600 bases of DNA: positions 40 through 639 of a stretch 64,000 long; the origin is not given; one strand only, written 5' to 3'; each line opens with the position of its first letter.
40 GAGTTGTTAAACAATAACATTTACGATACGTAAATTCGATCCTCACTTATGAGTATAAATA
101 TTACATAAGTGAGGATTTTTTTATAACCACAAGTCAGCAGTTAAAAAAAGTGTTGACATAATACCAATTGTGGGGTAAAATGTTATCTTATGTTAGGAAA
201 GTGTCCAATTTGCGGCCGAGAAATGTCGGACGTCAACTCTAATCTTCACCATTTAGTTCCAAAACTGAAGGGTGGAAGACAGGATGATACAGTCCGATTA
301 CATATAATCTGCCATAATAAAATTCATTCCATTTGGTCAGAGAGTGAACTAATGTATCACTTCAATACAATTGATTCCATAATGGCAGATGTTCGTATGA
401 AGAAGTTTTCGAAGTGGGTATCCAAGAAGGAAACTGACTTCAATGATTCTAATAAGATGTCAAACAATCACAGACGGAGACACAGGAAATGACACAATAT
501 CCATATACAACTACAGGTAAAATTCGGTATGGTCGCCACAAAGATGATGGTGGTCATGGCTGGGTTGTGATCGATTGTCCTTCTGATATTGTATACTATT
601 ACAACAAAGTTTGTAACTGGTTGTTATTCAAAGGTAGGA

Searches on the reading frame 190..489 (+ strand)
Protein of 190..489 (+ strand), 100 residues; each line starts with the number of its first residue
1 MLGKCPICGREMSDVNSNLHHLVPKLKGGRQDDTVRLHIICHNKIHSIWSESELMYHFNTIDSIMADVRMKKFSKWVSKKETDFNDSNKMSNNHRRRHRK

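Call 44: search_protein_families(library=pfam, alignment_id=A2, max_evalue=0.001)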
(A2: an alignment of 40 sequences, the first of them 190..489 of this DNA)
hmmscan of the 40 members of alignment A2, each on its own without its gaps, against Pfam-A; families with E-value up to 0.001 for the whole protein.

A. member 1, window:190-489:+ (100 aa): 2 families
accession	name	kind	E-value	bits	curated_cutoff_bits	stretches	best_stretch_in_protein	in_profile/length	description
PF01844.29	HNH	-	0.00026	21.5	21.4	1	5-47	1-46/47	HNH endonuclease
PF14279.12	HNH_5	-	0.00041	20.7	27.5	1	5-32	1-28/56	HNH endonuclease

B. families by the number of members that match (of 40 scanned): 12 families
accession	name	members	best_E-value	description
PF00186.24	DHFR_1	1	2.4e-40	Dihydrofolate reductase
PF18907.5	DUF5662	1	2.4e-36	Family of unknown function (DUF5662)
PF14216.11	DUF4326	1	2.6e-14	Domain of unknown function (DUF4326)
PF22547.2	2H-SAK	1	4.9e-07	Swiss Army Knife, 2H phosphoesterase domain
PF12850.12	Metallophos_2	1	1.7e-06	Calcineurin-like phosphoesterase superfamily domain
PF18021.7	Agglutinin_C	1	3e-06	Agglutinin C-terminal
PF01981.21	PTH2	1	4.1e-05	Peptidyl-tRNA hydrolase PTH2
PF18022.7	Lectin_C_term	1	8.8e-05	Ricin-type beta-trefoil lectin C-terminal domain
PF01145.31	Band_7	1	0.00014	SPFH domain / Band 7 family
PF01844.29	HNH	1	0.00026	HNH endonuclease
PF14279.12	HNH_5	1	0.00041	HNH endonuclease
PF01661.27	Macro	1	0.00068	Macro domain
